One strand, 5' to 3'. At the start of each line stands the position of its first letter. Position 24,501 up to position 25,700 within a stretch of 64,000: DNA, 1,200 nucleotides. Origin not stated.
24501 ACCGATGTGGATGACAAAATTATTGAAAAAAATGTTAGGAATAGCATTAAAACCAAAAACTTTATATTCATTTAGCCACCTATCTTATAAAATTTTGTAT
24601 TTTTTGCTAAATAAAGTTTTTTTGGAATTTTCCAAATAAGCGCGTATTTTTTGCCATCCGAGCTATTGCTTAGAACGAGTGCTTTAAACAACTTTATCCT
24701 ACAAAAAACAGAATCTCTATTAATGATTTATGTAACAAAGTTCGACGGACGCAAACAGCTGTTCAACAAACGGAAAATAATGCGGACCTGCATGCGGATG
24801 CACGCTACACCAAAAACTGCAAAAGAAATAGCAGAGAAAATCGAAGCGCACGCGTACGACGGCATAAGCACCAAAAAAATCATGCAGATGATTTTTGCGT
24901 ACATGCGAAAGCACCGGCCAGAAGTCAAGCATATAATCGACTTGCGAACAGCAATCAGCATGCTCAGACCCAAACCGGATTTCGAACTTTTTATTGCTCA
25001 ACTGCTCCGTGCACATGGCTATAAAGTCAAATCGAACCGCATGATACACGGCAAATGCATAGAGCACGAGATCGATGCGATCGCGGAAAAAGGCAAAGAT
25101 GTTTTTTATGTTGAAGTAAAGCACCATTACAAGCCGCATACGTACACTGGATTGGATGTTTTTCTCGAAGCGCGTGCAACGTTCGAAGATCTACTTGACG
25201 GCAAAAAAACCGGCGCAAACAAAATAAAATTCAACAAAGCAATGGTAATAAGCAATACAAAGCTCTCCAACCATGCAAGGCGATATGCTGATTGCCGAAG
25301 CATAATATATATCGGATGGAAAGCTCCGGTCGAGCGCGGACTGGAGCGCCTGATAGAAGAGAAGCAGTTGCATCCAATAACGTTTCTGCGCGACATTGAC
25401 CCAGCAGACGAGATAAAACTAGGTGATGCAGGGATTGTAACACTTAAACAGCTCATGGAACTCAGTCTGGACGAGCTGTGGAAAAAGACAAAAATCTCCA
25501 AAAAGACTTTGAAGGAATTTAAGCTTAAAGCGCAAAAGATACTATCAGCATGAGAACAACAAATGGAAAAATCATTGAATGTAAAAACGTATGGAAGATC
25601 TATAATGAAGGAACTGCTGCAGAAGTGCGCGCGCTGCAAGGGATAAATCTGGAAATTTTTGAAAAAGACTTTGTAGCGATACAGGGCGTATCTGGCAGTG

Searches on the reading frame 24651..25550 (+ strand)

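Call 81: search_protein_families(library=pfam, proteins=[window:24651-25550:+], max_evalue=0.0001)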
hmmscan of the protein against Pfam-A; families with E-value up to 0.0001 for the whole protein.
window:24651-25550:+ (300 aa): 3 families
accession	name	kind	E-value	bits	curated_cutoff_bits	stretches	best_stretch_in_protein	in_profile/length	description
PF04471.18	Mrr_cat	-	1.5e-07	32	21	1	109-216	7-101/115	Restriction endonuclease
PF22357.2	AF1548-like_C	-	2.4e-06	28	23.9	1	242-298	2-56/56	AF1548-like, C-terminal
PF03477.21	ATP-cone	-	3e-06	28.1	25.8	1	26-88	1-70/88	ATP cone domain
